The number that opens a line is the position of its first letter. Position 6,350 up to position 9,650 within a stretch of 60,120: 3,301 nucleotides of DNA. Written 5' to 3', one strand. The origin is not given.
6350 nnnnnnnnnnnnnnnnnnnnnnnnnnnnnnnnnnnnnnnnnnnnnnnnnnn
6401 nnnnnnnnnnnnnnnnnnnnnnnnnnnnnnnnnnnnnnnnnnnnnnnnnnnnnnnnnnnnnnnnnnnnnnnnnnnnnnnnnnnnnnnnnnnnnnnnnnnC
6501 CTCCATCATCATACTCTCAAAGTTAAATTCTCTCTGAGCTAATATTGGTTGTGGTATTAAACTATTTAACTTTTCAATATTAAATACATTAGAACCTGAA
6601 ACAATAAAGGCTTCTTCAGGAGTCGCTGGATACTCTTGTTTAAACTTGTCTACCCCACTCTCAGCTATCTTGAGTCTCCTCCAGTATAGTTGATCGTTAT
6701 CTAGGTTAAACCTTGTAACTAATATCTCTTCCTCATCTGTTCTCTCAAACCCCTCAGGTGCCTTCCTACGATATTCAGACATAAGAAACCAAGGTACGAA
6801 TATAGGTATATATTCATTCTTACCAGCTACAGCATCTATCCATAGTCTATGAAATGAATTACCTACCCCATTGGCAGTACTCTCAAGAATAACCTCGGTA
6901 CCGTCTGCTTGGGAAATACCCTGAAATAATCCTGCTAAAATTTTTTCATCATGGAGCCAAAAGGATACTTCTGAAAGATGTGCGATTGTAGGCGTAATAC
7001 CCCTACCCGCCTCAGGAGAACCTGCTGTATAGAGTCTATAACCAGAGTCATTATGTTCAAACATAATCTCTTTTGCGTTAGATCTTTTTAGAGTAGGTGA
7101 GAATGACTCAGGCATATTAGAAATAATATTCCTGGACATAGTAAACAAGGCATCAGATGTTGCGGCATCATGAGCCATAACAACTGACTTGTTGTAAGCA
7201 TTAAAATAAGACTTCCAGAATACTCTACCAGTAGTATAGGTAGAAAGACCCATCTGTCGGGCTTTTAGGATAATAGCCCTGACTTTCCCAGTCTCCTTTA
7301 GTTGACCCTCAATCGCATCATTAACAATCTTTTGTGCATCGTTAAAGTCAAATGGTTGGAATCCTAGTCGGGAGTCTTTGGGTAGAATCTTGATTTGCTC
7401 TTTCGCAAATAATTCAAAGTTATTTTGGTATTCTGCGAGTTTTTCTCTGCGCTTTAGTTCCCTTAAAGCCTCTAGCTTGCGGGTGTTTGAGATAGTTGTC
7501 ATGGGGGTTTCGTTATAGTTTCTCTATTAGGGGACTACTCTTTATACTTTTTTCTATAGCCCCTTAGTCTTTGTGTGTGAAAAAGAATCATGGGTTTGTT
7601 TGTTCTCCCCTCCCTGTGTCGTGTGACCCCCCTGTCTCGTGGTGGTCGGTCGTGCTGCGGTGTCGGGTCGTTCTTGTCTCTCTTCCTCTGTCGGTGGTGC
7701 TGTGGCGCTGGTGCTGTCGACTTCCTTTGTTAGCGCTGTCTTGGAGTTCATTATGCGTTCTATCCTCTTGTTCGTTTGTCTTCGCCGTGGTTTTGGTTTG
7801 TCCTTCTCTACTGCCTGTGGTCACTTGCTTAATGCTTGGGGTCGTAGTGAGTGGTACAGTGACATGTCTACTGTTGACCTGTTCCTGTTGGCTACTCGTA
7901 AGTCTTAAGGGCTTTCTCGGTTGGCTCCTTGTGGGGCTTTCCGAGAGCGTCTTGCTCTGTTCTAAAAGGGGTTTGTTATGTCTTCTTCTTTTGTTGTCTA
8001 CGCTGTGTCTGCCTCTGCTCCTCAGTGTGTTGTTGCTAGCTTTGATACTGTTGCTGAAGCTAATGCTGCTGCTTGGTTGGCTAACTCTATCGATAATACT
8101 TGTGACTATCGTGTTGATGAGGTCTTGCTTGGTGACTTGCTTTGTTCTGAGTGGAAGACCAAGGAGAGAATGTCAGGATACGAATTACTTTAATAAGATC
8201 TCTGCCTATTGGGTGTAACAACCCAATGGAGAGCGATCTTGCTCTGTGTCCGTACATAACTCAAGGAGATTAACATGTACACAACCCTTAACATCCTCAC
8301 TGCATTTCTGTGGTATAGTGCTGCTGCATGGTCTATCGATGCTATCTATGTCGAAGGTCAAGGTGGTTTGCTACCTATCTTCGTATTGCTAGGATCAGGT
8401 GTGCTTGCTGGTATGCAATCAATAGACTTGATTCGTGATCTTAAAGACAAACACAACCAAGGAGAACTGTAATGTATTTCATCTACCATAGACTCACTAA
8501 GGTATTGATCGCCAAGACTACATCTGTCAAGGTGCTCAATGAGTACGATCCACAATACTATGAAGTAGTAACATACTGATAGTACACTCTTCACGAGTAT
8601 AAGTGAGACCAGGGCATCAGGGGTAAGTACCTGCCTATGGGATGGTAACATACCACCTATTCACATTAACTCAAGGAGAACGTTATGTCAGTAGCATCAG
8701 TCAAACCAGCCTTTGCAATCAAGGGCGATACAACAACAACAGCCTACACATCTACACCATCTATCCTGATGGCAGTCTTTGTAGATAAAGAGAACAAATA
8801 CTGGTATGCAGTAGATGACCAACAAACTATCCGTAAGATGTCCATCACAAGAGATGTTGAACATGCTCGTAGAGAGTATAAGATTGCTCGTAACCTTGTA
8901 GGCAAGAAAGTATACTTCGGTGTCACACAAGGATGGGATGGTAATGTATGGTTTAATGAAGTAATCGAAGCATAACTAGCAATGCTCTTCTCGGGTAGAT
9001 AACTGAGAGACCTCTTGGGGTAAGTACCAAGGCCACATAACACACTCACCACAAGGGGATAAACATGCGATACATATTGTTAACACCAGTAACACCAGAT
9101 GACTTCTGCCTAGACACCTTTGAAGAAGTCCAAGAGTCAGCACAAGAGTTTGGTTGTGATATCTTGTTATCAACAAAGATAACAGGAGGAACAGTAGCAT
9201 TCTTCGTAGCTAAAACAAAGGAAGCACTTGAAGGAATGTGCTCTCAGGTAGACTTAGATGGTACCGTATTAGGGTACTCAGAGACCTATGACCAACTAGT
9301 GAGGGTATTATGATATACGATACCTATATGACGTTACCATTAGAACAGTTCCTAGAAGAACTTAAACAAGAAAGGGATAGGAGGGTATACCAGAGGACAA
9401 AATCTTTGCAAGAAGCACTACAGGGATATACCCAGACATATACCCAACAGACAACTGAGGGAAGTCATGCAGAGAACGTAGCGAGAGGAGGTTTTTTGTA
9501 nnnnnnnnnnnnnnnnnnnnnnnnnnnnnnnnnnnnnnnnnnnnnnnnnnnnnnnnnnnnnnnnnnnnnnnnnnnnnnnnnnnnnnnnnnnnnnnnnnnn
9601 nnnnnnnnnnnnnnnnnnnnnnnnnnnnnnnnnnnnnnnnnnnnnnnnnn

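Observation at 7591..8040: Adenine-free leader at the early/late divergence point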

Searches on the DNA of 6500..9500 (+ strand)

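Call 4: search_dna_similar(query=window:6500-9500:+, collection=phages, mode=near)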
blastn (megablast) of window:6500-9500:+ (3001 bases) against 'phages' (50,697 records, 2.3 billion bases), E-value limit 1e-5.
No match.

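Call 36: search_rna_families(source=window, start=7400, end=8400, threshold=evalue, max_evalue=1)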
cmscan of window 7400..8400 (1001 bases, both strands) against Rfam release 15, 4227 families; matches with E-value up to 1: 1.
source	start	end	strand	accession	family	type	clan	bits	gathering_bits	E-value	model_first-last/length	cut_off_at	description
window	7892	7964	-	RF02170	PVT1_7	Gene; lncRNA;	-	17.4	80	0.9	1-137/137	no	Pvt1 oncogene conserved region 7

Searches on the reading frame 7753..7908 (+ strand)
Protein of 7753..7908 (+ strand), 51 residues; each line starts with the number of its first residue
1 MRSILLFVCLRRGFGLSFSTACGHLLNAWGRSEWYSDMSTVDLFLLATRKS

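Call 45: search_protein_families(library=phrogs, max_evalue=0.001, proteins=[window:7753-7908:+])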
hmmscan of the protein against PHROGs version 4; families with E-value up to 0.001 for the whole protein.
window:7753-7908:+ (51 aa): 0 families

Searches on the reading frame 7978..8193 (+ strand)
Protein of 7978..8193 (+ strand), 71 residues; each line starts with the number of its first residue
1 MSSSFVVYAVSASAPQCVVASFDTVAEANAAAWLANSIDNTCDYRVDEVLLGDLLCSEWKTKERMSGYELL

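Call 5: search_protein_families(library=pfam, proteins=[window:7978-8193:+])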
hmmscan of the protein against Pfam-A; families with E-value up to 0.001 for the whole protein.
window:7978-8193:+ (71 aa): 0 families

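Call 6: search_protein_families(library=phrogs, proteins=[window:7978-8193:+])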
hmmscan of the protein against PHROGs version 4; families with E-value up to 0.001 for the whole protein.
window:7978-8193:+ (71 aa): 0 families

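Call 45: search_protein_families(library=phrogs, max_evalue=0.001, proteins=[window:7978-8193:+])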
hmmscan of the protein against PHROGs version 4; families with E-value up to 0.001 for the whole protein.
window:7978-8193:+ (71 aa): 0 families

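Call 55: find_homologous_proteins(query=window:7978-8193:+, max_evalue=0.001)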
Query window:7978-8193:+ (71 aa): 4 proteins with E <= 0.001 among 6 candidates.
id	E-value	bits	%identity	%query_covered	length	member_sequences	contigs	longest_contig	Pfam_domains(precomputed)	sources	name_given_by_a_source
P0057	1.6e-33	131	91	99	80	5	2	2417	-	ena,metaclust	metaclust:\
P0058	3.6e-31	123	85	100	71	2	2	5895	-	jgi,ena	-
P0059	2.0e-29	118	83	99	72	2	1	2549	-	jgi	-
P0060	6.3e-6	44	96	37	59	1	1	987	-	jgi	-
